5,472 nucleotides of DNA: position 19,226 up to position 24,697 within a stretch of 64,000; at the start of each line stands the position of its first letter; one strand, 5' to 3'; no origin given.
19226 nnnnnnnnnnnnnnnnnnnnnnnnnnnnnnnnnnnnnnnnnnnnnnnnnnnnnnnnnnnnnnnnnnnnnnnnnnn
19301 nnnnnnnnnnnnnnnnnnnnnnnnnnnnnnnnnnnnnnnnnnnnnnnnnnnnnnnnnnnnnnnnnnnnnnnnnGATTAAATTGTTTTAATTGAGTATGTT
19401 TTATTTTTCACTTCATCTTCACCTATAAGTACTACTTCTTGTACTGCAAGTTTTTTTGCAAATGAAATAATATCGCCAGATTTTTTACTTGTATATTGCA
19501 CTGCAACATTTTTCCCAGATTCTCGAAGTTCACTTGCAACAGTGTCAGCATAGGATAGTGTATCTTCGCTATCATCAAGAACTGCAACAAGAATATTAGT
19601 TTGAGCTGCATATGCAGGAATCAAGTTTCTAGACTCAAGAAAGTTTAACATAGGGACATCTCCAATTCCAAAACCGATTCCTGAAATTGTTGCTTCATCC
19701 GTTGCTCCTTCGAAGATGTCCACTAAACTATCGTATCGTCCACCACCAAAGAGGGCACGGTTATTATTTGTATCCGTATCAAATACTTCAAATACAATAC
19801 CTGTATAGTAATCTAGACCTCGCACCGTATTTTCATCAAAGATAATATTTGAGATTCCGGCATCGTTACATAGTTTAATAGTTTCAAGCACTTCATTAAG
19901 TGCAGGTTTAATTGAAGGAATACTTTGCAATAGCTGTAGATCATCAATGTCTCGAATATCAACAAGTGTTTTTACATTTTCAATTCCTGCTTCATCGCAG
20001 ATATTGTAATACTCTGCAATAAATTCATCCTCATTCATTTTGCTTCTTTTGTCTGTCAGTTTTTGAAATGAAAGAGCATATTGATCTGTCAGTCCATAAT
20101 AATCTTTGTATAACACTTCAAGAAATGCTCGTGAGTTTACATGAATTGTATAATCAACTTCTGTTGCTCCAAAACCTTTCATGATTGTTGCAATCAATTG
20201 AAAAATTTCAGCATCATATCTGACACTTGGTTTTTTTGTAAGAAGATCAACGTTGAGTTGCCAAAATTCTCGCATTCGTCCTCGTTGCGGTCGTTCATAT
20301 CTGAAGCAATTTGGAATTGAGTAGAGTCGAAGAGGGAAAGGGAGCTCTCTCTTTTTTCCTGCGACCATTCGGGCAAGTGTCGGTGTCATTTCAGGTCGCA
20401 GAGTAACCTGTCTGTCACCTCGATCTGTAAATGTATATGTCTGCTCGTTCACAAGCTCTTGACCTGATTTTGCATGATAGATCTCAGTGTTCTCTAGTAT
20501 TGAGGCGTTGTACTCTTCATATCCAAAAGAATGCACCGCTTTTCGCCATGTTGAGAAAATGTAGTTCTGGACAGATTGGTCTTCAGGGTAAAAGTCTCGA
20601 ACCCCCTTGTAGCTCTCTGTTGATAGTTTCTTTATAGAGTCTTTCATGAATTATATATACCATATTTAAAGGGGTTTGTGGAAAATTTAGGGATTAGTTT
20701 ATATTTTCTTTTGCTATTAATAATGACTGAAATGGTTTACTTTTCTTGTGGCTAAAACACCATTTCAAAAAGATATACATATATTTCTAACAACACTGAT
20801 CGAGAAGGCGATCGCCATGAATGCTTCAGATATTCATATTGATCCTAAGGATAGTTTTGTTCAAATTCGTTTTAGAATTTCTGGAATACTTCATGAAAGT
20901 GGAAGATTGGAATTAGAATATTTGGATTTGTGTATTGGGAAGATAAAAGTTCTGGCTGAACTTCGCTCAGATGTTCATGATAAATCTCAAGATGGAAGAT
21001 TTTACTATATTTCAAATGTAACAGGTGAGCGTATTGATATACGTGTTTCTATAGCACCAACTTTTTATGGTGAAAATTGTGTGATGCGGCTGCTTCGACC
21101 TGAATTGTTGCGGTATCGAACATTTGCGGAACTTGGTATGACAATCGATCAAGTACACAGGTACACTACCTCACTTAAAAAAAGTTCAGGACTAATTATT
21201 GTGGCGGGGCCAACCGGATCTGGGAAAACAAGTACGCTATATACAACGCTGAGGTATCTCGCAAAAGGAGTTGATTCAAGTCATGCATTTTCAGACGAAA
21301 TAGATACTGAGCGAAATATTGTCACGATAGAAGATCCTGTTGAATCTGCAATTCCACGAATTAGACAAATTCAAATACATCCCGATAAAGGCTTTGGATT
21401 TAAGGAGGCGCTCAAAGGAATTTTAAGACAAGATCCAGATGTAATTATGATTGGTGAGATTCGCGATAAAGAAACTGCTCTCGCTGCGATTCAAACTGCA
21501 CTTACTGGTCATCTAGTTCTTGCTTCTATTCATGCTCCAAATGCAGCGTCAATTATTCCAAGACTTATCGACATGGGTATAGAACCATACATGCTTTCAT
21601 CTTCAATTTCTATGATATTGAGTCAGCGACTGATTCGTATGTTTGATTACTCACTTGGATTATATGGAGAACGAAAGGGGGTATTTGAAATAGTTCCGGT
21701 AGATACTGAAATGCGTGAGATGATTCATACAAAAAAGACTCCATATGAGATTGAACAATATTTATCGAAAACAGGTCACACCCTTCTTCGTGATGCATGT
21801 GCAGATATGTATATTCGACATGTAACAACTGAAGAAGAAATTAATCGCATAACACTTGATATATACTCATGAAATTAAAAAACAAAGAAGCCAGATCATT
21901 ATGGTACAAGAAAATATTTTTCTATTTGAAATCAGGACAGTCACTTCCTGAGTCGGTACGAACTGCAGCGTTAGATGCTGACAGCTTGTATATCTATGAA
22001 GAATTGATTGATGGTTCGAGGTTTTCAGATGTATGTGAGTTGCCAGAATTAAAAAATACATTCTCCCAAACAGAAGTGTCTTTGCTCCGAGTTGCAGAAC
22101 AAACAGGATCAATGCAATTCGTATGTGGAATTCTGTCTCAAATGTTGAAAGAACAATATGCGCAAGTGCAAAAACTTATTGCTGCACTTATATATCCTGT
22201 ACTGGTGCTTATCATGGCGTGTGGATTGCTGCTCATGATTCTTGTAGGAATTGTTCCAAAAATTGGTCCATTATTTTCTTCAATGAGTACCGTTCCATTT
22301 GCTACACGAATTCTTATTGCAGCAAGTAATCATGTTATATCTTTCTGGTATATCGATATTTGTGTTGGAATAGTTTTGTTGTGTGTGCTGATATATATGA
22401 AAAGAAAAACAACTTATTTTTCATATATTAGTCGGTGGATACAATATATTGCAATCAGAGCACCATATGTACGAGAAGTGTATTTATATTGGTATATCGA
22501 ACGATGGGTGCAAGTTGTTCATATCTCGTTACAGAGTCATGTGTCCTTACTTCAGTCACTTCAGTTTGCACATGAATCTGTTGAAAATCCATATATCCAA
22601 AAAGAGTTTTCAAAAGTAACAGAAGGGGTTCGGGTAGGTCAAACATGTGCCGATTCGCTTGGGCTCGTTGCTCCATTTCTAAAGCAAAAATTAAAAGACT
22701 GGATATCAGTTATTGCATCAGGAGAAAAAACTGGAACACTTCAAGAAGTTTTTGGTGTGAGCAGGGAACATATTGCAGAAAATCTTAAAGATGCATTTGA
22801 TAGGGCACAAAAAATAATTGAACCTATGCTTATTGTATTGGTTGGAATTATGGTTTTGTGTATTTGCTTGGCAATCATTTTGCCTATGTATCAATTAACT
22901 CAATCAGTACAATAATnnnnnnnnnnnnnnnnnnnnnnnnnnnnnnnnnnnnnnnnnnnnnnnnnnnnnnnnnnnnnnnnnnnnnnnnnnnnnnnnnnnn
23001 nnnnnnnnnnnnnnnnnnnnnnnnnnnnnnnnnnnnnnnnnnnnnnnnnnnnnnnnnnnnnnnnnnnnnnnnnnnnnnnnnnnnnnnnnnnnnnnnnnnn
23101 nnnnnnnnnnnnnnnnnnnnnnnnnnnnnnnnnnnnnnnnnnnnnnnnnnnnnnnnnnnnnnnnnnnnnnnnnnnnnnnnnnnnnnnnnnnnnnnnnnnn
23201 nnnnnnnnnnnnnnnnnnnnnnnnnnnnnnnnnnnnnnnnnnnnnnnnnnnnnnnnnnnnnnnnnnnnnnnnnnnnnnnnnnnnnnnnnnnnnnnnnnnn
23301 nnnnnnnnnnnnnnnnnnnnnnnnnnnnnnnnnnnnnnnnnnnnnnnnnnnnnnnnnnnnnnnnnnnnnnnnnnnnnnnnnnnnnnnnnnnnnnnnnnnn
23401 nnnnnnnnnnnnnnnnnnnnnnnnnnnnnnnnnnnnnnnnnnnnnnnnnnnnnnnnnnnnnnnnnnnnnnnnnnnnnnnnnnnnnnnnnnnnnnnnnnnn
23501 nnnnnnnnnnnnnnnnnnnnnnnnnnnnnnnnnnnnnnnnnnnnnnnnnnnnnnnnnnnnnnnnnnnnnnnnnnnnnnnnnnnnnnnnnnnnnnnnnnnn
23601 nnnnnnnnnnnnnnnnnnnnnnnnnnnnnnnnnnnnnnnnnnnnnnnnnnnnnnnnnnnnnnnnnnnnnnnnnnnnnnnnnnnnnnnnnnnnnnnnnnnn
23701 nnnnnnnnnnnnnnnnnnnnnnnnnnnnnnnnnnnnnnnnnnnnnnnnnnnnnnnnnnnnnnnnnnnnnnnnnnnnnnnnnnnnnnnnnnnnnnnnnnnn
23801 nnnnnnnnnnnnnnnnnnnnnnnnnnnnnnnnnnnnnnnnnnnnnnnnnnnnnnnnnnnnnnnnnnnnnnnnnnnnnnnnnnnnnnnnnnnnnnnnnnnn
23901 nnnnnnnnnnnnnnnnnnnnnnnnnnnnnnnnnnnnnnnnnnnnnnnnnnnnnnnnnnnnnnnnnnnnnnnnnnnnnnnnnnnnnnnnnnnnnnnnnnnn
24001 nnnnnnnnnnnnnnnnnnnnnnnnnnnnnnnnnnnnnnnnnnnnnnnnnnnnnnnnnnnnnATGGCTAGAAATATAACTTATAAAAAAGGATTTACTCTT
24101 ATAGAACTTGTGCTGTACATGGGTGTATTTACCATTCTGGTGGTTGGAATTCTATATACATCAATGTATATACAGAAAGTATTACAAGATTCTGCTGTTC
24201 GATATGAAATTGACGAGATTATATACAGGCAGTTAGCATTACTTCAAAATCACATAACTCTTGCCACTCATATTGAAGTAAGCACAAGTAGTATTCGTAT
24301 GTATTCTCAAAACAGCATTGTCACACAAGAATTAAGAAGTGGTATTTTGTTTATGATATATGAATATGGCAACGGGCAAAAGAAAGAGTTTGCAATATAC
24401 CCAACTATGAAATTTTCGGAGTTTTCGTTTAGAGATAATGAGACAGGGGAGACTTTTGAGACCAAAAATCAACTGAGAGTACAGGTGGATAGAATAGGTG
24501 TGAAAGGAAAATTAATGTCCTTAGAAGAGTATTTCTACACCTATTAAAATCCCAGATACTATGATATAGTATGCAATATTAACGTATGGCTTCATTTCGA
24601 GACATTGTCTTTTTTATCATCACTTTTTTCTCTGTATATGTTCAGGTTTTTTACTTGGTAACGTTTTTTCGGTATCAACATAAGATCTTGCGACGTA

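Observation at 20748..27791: Pilus module fused to a polysaccharide-synthesis module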

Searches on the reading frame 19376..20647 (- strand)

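Call 41: search_protein_families(library=pfam, proteins=[window:19376-20647:-], max_evalue=0.001)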
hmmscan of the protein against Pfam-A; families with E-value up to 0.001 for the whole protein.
window:19376-20647:- (423 aa): 4 families
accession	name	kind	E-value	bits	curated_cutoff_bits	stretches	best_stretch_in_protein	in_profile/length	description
PF13393.11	tRNA-synt_His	-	5e-38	131.5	25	1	15-320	1-299/308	Histidyl-tRNA synthetase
PF00587.30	tRNA-synt_2b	-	8.5e-12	45.9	29.3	1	71-291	1-123/179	tRNA synthetase class II core domain (G, H, P, S and T)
PF03129.25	HGTP_anticodon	-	5.4e-06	26.9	21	1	353-422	3-73/94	Anticodon binding domain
PF01409.25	tRNA-synt_2d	-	3.5e-05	23.8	19.8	1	45-156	47-153/246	tRNA synthetases class II core domain (F)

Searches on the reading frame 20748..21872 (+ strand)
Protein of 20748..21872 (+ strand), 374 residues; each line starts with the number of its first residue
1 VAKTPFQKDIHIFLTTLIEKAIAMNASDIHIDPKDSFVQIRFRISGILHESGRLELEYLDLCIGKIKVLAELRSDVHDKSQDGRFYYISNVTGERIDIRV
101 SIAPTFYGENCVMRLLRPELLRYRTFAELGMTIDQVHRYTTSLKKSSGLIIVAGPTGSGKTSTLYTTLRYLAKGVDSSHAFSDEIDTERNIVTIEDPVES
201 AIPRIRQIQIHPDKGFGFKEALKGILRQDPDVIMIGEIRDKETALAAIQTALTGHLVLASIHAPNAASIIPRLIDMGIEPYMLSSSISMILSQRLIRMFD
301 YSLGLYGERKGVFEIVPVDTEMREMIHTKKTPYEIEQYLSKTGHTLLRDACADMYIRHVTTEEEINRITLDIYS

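Call 3: search_protein_families(library=pfam, proteins=[window:20748-21872:+], max_evalue=0.01)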
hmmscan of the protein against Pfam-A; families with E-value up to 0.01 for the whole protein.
window:20748-21872:+ (374 aa): 3 families
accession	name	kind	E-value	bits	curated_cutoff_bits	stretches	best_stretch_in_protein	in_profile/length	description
PF00437.27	T2SSE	-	1.1e-88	297.8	24.9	1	10-367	8-370/370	Type II/IV secretion system protein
PF13191.12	AAA_16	-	0.0045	17.9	32.6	1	133-174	9-51/167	AAA ATPase domain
PF11602.14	NTPase_P4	-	0.005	16.5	27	1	135-166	100-130/320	ATPase P4 of dsRNA bacteriophage phi-12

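Call 4: search_protein_families(library=ncbifam, proteins=[window:20748-21872:+], max_evalue=0.01)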
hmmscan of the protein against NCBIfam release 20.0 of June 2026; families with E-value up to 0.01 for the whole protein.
window:20748-21872:+ (374 aa): 19 families
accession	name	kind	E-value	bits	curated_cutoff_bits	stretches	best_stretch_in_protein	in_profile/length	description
TIGR02533.1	type_II_gspE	equivalog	6e-98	328.6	630.25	2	14-298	113-381/486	type II secretion system ATPase GspE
TIGR02538.1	type_IV_pilB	equivalog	4.4e-89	299.6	675.65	2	10-297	181-453/564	type IV-A pilus assembly ATPase PilB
NF053534.1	T4PilAsmATPsTfpB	equivalog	2.5e-84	283.8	850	2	16-298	207-474/584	type IV pilus assembly ATPase TfpB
NF007755.0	PRK10436.1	equivalog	1.9e-82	277.4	617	2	12-298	87-357/465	type II secretion system protein GspE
NF041000.1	ATPase_ComGA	equivalog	6.7e-67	225.3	300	1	16-297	2-266/267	competence type IV pilus ATPase ComGA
TIGR01420.1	pilT_fam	subfamily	6.8e-43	147.2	319.1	1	14-363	2-332/343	PilT/PilU family type 4a pilus ATPase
TIGR02525.1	plasmid_TraJ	equivalog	2.5e-22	79.3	368.3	1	141-365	143-363/372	plasmid transfer ATPase TraJ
TIGR02524.1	dot_icm_DotB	equivalog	3.7e-18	65.9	463.3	1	141-328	128-311/358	Dot/Icm type IV secretion system ATPase DotB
NF058587.1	archaellum_moto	equivalog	1.5e-14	53.7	550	1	149-279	277-399/527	archaellum flagellar ATPase motor FlaI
TIGR02782.1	TrbB_P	equivalog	8.9e-11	41.6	304.55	1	143-274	132-253/303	P-type conjugative transfer ATPase TrbB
TIGR02788.1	VirB11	equivalog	2.9e-10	39.7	249.95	1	149-277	146-266/308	P-type DNA transfer ATPase VirB11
NF010469.0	PRK13894.1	subfamily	3.9e-09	36.3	508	1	131-273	134-264/320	conjugal transfer ATPase TrbB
NF010407.0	PRK13833.1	subfamily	8.8e-09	35.2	499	1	131-276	129-262/323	conjugal transfer protein TrbB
TIGR03819.1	heli_sec_ATPase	hypoth_equivalog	2.5e-08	33.5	373.15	1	107-278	138-302/340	TadA family conjugal transfer-associated ATPase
NF053672.1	bindosome_BasE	exception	3.3e-06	26.1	1000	1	149-275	272-390/512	bindosome assembly system ATPase subunit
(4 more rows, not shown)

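Call 86: search_solved_structures(query=window:20748-21872:+, max_evalue=1e-20)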
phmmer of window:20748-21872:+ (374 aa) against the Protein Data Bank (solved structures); distinct sequences matched with E-value up to 1e-20: 20.
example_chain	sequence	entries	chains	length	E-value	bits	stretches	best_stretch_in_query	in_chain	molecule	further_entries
6olj_C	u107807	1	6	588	2.2e-63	217.6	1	15-298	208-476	Type IV pilus biogenesis ATPase PilB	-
5tsg_B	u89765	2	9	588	2.4e-63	217.5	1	15-298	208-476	Type IV pilus biogenesis ATPase PilB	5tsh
4kss_A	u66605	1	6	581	5.3e-63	216.4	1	14-298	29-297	Type II secretion system protein E, hemolysin-coregulated protein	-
4ksr_A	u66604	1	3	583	8.8e-63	215.6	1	14-298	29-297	Type II secretion system protein E, Hemolysin-coregulated protein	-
1p9r_A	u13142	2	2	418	1.3e-62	215.1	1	14-298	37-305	General secretion pathway protein E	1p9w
4pht_A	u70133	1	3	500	6.8e-62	212.7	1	13-298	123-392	General secretory pathway protein E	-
3jc8_Ba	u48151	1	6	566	8.3e-61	209.2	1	14-298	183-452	Type IV-A pilus assembly ATPase PilB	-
6ejf_A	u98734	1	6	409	9.3e-61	209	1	13-298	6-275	Type IV pilus assembly protein PilF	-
5oiu_A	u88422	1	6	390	1.1e-60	208.7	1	13-298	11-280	Type IV pilus assembly protein PilF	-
5it5_F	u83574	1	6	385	1.3e-60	208.5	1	13-298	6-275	ATP binding motif-containing protein PilF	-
5zfr_A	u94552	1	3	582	1.5e-60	208.3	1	10-298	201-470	Type IV pilus biogenesis ATPase PilB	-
6f8l_G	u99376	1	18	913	9.1e-60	205.7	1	12-298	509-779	Type IV pilus assembly protein PilF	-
3jvu_A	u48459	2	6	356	7e-25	91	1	123-299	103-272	Twitching mobility protein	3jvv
5zfq_A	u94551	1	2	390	1.1e-24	90.3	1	115-283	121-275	Twitching motility pilus retraction protein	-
5fl3_A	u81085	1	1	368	5.1e-24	88.2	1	125-333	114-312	PILI RETRACTION PROTEIN PILT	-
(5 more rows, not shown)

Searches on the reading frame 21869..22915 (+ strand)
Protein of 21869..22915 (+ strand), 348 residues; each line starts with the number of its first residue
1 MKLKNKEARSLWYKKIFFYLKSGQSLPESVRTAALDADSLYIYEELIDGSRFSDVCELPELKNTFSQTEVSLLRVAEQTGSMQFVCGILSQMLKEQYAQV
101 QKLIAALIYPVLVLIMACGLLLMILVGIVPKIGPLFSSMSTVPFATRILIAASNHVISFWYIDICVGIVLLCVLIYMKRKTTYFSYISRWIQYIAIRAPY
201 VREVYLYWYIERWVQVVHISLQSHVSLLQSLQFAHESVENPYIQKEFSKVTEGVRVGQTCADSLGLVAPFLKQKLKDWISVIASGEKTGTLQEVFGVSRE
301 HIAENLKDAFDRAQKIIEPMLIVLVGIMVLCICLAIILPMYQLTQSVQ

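Call 3: search_protein_families(library=pfam, proteins=[window:21869-22915:+], max_evalue=0.01)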
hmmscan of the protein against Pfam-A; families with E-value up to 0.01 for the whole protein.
window:21869-22915:+ (348 aa): 1 family
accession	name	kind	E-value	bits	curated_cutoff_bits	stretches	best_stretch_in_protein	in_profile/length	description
PF00482.28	T2SSF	-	9.4e-32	110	25.2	2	215-339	3-125/125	Type II secretion system (T2SS), protein F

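Call 4: search_protein_families(library=ncbifam, proteins=[window:21869-22915:+], max_evalue=0.01)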
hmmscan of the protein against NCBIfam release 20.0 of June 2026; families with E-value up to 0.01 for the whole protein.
window:21869-22915:+ (348 aa): 6 families
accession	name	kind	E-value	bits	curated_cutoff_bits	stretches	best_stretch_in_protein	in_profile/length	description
TIGR02120.1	GspF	equivalog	1.8e-46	159.2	424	1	42-347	105-401/401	type II secretion system inner membrane protein GspF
NF041012.2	T4P_ComGB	equivalog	1.3e-33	116.7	240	1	41-344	40-331/332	competence type IV pilus assembly protein ComGB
NF007861.0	PRK10573.1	equivalog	2.8e-32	112.2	401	1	42-346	101-397/401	protein transport protein HofC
NF052607.1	T4PiliAsmPilCThrm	equivalog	1.6e-27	96.6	700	1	49-345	115-402/406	type IV pilus assembly protein PilC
NF047826.1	T3SSXpsF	equivalog_domain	1.1e-26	93.6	650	1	62-347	126-404/405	type II secretion system protein XpsF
NF052606.1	T4PiliAsmPilCMyx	equivalog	2.5e-19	69.4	700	1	43-347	123-418/419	type IV pilus assembly protein PilC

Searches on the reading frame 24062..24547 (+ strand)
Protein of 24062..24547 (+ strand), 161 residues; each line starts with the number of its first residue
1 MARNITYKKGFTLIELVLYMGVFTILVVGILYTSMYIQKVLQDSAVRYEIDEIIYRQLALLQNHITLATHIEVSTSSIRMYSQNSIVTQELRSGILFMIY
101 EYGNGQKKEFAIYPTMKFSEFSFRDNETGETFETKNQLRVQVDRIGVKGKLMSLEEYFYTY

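Call 3: search_protein_families(library=pfam, proteins=[window:24062-24547:+], max_evalue=0.01)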
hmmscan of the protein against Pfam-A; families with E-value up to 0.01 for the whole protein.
window:24062-24547:+ (161 aa): 1 family
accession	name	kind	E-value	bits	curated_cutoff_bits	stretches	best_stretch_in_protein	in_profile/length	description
PF07963.17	N_methyl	-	2.8e-05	23.9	21.2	1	7-31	3-27/27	Prokaryotic N-terminal methylation motif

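Call 4: search_protein_families(library=ncbifam, proteins=[window:24062-24547:+], max_evalue=0.01)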
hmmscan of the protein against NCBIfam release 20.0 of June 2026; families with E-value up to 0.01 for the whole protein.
window:24062-24547:+ (161 aa): 2 families
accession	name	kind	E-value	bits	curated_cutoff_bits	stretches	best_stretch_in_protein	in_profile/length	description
NF041013.1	T4P_ComGE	equivalog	8.4e-06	25.8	49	1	8-83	3-81/83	competence type IV pilus minor pilin ComGE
NF007848.0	PRK10557.1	equivalog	0.00062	19.1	120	1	6-71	8-73/192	prepilin peptidase-dependent protein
